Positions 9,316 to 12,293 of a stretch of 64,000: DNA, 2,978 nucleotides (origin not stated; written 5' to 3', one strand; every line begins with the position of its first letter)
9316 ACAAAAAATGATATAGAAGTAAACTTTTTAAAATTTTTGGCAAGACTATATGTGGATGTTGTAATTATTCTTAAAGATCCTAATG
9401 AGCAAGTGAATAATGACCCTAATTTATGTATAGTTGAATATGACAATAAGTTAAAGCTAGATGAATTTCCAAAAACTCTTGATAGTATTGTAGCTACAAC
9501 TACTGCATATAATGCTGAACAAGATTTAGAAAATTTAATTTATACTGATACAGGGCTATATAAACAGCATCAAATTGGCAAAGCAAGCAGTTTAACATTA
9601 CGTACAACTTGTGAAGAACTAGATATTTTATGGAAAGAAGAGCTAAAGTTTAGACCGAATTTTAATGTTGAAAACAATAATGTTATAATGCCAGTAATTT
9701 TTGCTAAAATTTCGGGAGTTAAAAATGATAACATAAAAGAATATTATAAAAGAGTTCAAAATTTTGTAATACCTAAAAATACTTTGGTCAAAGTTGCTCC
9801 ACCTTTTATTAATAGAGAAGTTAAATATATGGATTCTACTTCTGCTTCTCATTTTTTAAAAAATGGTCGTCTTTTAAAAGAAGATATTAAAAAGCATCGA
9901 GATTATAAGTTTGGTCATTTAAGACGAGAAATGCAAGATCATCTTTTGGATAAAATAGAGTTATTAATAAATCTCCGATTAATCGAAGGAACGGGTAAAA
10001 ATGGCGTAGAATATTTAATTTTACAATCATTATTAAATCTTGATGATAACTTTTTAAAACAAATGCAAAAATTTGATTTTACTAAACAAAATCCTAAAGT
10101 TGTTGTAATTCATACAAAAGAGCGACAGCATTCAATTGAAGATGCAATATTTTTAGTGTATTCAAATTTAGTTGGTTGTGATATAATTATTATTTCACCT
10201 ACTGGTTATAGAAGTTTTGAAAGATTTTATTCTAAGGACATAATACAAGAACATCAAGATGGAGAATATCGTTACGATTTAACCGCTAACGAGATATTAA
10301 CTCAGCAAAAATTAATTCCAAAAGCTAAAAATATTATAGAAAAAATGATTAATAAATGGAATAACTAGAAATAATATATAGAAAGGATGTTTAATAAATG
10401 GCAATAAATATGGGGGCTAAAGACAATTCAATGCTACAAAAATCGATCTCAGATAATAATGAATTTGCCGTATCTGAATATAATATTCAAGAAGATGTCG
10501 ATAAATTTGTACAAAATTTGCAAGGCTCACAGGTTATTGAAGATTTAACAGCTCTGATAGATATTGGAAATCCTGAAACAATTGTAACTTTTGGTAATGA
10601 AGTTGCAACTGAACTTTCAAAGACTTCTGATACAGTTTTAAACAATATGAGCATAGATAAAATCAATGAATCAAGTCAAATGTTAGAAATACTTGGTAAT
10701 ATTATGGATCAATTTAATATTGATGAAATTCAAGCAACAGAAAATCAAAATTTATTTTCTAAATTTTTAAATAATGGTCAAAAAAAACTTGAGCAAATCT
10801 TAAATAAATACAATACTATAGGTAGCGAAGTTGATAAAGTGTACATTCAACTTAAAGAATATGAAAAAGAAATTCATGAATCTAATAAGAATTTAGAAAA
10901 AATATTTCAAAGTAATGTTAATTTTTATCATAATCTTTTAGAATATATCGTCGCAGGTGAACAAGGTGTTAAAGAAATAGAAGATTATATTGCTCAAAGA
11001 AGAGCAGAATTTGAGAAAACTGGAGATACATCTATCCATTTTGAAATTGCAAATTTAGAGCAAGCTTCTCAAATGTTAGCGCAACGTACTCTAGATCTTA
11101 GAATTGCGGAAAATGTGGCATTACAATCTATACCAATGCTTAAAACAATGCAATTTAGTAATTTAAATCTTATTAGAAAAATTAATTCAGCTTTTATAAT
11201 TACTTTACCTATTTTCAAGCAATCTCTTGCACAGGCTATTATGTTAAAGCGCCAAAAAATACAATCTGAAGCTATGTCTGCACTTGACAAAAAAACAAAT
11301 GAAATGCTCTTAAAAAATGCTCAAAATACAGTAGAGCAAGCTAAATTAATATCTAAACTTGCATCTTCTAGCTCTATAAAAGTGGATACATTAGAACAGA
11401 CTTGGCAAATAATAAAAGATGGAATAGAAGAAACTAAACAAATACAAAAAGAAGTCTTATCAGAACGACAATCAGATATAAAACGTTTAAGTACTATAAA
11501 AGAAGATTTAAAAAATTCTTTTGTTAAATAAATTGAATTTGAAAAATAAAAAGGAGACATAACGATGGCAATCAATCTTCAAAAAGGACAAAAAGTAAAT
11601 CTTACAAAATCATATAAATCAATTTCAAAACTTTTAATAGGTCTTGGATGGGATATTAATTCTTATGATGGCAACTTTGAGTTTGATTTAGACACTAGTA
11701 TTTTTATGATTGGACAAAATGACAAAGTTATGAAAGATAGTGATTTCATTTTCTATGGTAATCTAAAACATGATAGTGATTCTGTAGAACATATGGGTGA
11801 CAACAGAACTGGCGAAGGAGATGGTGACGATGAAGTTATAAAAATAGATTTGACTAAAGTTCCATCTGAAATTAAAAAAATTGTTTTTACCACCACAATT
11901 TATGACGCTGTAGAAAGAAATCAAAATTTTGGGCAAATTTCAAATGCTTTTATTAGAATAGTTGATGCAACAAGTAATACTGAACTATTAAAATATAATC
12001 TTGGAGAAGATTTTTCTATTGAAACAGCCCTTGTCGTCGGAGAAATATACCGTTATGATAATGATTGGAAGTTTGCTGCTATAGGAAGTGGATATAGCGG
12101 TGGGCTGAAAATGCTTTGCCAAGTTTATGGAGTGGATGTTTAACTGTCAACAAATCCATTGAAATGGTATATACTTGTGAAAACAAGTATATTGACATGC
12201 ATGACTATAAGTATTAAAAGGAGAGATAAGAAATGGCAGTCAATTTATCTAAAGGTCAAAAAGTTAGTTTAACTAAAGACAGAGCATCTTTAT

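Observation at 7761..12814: Ter-type stress/defence cluster (TelA + two TerD) attached to an uncharacterised 750-aa protein and a separate Zn-ribbon gene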

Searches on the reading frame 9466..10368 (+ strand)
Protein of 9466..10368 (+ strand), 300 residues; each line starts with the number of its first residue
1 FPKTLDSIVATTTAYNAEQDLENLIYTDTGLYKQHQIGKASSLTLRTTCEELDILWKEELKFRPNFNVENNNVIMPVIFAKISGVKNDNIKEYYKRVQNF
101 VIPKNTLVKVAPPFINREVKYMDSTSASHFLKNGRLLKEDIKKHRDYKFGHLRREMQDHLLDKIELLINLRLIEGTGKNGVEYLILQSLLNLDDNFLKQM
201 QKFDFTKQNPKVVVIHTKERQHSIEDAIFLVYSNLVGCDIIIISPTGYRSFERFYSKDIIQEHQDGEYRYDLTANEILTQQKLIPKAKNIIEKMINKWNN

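Call 7: search_protein_families(library=pfam, proteins=[window:9466-10368:+], max_evalue=1)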
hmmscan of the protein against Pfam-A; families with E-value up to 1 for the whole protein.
window:9466-10368:+ (300 aa): 2 families
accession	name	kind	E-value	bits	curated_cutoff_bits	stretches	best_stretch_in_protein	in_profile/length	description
PF14266.11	YceG_bac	-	1.2e-47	163.1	25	1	47-267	2-218/250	YceG domain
PF02817.22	E3_binding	-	0.068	13.8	23.7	0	166-180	14-28/36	e3 binding domain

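Call 31: search_protein_representatives(protein=window:9604-10368:+)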
Query: 254 residues. Proteins with E-value up to 0.001 (for the whole library): 626; up to 1e-10: 466; up to 1e-30: 171. The best 150 are listed.
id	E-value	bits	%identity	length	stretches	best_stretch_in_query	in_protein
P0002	2.4e-111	387.4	72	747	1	1-252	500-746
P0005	7.3e-99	346.6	64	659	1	1-252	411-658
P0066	3.2e-62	226.5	46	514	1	2-231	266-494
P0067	6.3e-62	225.6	45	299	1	2-248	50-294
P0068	2.2e-60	220.5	44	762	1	2-242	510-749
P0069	1.4e-59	217.9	45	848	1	1-230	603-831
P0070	6.8e-59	215.7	44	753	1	1-229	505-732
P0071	2.3e-58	213.9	44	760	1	2-233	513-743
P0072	1.2e-57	211.6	46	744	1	1-229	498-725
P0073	2.3e-57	210.7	43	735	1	1-248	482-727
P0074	3.4e-57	210.1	41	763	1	1-249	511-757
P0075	6.6e-57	209.2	43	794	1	2-230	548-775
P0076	6.8e-57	209.1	43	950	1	1-231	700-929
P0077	1.2e-56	208.3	41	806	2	3-233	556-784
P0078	2.5e-56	207.2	42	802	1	2-228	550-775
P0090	4.4e-53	196.6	40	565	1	1-228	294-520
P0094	1.2e-52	195.2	42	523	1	1-247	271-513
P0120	3.2e-47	177.4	38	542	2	2-246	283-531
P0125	4.9e-47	176.8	39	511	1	2-236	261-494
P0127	1.3e-46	175.5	38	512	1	1-237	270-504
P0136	2.4e-45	171.3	36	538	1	2-240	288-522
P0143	4.5e-44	167.1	37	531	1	2-231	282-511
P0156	3.5e-42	161.0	36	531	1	1-232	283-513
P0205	1.2e-34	136.3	34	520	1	1-230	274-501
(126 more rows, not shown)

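Call 36: list_cluster_members(proteins=[P0136, P0120, P0143, P0156, P0066, P0094, P0125, P0127, P0205, P0090])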
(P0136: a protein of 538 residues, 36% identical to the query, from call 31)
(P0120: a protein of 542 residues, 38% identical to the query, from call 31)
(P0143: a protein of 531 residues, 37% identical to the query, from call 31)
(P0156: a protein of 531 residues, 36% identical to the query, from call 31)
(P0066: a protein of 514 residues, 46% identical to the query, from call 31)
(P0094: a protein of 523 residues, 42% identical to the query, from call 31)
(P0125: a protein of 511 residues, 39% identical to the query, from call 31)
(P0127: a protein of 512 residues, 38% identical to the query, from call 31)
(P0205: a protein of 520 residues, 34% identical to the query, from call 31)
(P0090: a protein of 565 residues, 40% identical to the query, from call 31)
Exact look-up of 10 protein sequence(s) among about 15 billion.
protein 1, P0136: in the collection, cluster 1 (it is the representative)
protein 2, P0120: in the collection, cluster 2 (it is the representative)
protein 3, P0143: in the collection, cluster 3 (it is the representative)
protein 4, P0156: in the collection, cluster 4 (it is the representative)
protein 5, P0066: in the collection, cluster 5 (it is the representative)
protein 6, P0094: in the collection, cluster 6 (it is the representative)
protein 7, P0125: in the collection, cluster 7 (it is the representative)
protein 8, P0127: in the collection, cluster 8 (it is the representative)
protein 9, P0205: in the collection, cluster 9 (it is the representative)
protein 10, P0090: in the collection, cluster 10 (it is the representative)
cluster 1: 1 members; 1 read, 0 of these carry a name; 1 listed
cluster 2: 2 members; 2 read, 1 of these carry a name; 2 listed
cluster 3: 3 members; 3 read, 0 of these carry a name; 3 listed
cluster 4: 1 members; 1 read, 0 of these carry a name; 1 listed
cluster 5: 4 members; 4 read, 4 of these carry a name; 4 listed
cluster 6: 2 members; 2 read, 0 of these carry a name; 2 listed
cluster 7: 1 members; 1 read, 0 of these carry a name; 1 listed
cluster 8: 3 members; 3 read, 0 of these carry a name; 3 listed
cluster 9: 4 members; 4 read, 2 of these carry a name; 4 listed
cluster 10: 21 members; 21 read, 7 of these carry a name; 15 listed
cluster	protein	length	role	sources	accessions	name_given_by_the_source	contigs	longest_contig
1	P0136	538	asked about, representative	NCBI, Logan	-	-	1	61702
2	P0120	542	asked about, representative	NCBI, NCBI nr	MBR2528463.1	MAG: hypothetical protein IKE58_08345 [Blautia sp.] | hypothetical protein [Blautia sp.]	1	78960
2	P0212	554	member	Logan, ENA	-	-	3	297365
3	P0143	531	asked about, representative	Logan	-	-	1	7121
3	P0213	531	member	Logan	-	-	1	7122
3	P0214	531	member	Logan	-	-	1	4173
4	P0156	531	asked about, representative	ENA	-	-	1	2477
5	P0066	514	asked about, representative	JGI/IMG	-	hypothetical protein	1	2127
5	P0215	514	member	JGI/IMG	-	hypothetical protein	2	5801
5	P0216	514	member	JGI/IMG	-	hypothetical protein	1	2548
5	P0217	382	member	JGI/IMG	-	hypothetical protein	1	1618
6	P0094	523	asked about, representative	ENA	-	-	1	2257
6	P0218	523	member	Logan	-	-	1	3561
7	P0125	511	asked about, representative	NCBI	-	-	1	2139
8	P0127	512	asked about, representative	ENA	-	-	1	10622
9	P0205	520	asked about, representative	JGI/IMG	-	-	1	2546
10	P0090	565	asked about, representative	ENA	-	-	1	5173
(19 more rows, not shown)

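Call 47: search_protein_families(library=pfam, proteins=[P0120, P0136], max_evalue=0.01)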
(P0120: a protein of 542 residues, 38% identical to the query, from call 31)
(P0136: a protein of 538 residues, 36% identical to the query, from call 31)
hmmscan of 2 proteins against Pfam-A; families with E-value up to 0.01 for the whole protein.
P0120 (542 aa): 1 family
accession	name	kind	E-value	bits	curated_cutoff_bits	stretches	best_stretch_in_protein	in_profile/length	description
PF14266.11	YceG_bac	-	4.2e-53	181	25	2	282-492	2-207/250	YceG domain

P0136 (538 aa): 1 family
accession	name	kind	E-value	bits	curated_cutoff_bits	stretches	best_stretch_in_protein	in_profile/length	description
PF14266.11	YceG_bac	-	5e-71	239.7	25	2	286-497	1-212/250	YceG domain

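Call 75: predict_structure(alignment_id=A3)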
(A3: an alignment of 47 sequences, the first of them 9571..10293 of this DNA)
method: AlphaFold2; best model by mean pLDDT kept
length: 241 residues; sequences in the alignment: 47
mean_pLDDT: 89.3   pTM: 0.90
mean pLDDT of the five models: 89.3, 88.6, 87.1, 85.8, 85.6
residues with pLDDT >= 90: 163; 70-90: 57; 50-70: 20; < 50: 1
segments of 3 or more residues with pLDDT < 50: none
pLDDT, mean of each block of 10 residues (from residue 1): 81 94 89 90 96 94 84 73 65 88 95 92 96 97 92 91 88 90 84 96 95 92 96 88 61
secondary structure, 60 per line:
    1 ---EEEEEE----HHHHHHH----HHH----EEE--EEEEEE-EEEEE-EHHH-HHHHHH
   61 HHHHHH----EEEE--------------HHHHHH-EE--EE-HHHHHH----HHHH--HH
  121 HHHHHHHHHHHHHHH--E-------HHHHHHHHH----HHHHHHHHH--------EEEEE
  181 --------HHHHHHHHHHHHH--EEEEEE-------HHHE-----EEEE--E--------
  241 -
elements in order: E4-9 H14-20 E32-34 E37-42 E44-48 H55-66 E71-74 H89-94 H103-108 H113-116 H119-135 H146-154 H159-167 E176-180 H189-201 E204-209 E226-229

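Call 86: fold_search(model_id=the predicted structure, library=pdb)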
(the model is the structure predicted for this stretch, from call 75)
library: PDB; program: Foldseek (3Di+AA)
matches with E <= 10: 679; with E <= 0.001: 0
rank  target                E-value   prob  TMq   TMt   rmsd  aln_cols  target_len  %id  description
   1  3s5u_B                8.8e-02  0.21  0.24  0.28  14.4       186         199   12  Crystal structure of CRISPR associated protein (released 2011-06-22)
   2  9nfl                  8.8e-02  0.21  0.27  0.10   9.9       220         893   10  Tuna P-glycoprotein Apo Conformation 4 (released 2025-06-04)
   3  6p6j_B                1.2e-01  0.16  0.23  0.13  11.5       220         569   14  Structure of YbtPQ importer with substrate Ybt-Fe bound (released 2020-03-04)
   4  9nc9_P                1.3e-01  0.10  0.17  0.07  17.8       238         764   11  Helical assembly of AVAST5 filament (released 2026-02-18)
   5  4baz                  1.3e-01  0.07  0.16  0.14  16.2       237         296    8  Structure of a putative epoxide hydrolase Q244E mutant from Pseudomonas aeruginosa. (released 2013-10-02)
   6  2d3w_C                1.4e-01  0.13  0.21  0.21  10.0       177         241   14  Crystal Structure of Escherichia coli SufC, an ATPase compenent of the SUF iron-sulfur cluster assembly machinery (released 2006-01-17)
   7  6bzr_A                1.5e-01  0.14  0.25  0.26  14.0       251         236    8  Human ABCC6 NBD2 in ADP-bound state (released 2019-01-23)
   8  8z9x_A                1.5e-01  0.12  0.26  0.14  14.9       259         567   11  Cryo-EM structure of Phytanoyl-CoA-bound human very long-chain fatty acid ABC transporter ABCD3 (released 2024-09-18)
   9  3qf4_B                1.7e-01  0.14  0.24  0.13  11.2       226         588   12  Crystal structure of a heterodimeric ABC transporter in its inward-facing conformation (released 2012-03-28)
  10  9ema_D                1.7e-01  0.13  0.24  0.19  13.0       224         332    8  RUVBL1/2 in complex with ATP and CB-6644 inhibitor (released 2024-05-15)
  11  6vvo_B                1.8e-01  0.10  0.18  0.14  16.0       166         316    8  Structure of the human clamp loader (Replication Factor C, RFC) bound to the sliding clamp (Proliferating Cell Nuclear (released 2020-02-26)
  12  3toc_B                2.0e-01  0.15  0.26  0.28  18.4       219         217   11  Crystal structure of Streptococcus pyogenes Csn2 (released 2012-05-30)
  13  7r87_B                2.1e-01  0.13  0.22  0.12   9.6       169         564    9  The structure of human ABCG5-WT/ABCG8-I419E (released 2021-09-08)
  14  6raf_A                2.1e-01  0.11  0.24  0.13  15.2       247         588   12  Heterodimeric ABC exporter TmrAB in inward-facing narrow conformation under turnover conditions (released 2019-07-31)
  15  7r8b_B                2.2e-01  0.14  0.22  0.13   9.2       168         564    8  The structure of human ABCG5/ABCG8 supplemented with cholesterol (released 2021-09-08)
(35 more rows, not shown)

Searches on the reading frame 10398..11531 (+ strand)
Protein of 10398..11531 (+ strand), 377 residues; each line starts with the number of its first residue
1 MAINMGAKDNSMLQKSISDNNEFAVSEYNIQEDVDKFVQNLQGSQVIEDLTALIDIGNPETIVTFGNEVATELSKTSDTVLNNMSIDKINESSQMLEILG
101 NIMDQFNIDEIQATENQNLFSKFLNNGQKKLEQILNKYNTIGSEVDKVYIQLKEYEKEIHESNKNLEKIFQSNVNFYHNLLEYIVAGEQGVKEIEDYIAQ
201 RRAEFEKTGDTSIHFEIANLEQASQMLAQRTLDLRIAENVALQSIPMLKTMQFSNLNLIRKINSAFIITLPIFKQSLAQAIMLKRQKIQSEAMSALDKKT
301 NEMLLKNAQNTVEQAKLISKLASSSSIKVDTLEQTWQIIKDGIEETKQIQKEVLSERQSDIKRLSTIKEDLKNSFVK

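Call 5: search_protein_families(library=pfam, proteins=[window:10398-11531:+], max_evalue=0.01)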
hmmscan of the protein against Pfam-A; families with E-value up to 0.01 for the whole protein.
window:10398-11531:+ (377 aa): 1 family
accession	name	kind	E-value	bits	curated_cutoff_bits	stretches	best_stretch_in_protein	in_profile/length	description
PF05816.16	TelA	-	1.5e-89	300.9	30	1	47-374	1-329/332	Toxic anion resistance protein (TelA)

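Call 6: search_protein_families(library=ncbifam, proteins=[window:10398-11531:+], max_evalue=0.01)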
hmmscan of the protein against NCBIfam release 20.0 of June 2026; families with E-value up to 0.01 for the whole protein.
window:10398-11531:+ (377 aa): 0 families

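Call 65: search_protein_families(library=padloc, proteins=[window:10398-11531:+], max_evalue=0.01)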
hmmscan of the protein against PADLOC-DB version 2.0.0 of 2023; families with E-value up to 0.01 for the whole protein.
window:10398-11531:+ (377 aa): 0 families

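Call 66: search_solved_structures(query=window:10398-11531:+, max_evalue=1)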
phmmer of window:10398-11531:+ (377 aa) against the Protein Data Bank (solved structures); distinct sequences matched with E-value up to 1: 0.

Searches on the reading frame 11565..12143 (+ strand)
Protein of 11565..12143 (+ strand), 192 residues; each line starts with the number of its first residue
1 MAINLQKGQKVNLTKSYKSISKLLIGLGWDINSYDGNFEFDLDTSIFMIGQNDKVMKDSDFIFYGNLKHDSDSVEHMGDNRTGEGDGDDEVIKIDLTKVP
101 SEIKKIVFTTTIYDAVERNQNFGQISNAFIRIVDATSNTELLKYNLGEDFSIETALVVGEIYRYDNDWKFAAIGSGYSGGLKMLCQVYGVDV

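Call 5: search_protein_families(library=pfam, proteins=[window:11565-12143:+], max_evalue=0.01)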
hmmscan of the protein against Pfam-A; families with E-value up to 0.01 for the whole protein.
window:11565-12143:+ (192 aa): 1 family
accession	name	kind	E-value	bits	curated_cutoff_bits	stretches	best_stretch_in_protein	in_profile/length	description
PF02342.23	TerD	-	8.7e-82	273.6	25.3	1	1-188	1-187/187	TerD domain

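Call 6: search_protein_families(library=ncbifam, proteins=[window:11565-12143:+], max_evalue=0.01)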
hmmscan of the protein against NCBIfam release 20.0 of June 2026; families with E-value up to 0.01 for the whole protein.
window:11565-12143:+ (192 aa): 0 families

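Call 65: search_protein_families(library=padloc, proteins=[window:11565-12143:+], max_evalue=0.01)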
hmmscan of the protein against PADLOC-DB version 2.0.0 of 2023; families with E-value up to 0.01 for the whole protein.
window:11565-12143:+ (192 aa): 0 families

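Call 67: search_solved_structures(query=window:11565-12143:+, max_evalue=0.001)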
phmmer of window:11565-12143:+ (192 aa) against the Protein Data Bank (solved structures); distinct sequences matched with E-value up to 0.001: 3.
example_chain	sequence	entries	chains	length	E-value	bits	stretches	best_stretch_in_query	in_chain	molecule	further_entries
2kxt_A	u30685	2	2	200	1.2e-65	224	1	1-191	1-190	Tellurite resistance protein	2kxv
3ibz_A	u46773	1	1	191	8.3e-62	211.4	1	1-192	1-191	Putative tellurium resistant like protein TerD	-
2qng_A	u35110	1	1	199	8.4e-05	25.6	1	17-180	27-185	Uncharacterized protein SAV2460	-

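Call 94: search_solved_structures(query=window:11565-12143:+, max_evalue=1e-30, show_alignments=1)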
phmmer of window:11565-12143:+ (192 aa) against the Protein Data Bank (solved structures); distinct sequences matched with E-value up to 1e-30: 2.
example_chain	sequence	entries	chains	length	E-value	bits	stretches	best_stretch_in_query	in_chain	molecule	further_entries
2kxt_A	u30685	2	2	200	1.2e-65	224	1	1-191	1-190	Tellurite resistance protein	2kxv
3ibz_A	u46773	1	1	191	8.3e-62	211.4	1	1-192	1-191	Putative tellurium resistant like protein TerD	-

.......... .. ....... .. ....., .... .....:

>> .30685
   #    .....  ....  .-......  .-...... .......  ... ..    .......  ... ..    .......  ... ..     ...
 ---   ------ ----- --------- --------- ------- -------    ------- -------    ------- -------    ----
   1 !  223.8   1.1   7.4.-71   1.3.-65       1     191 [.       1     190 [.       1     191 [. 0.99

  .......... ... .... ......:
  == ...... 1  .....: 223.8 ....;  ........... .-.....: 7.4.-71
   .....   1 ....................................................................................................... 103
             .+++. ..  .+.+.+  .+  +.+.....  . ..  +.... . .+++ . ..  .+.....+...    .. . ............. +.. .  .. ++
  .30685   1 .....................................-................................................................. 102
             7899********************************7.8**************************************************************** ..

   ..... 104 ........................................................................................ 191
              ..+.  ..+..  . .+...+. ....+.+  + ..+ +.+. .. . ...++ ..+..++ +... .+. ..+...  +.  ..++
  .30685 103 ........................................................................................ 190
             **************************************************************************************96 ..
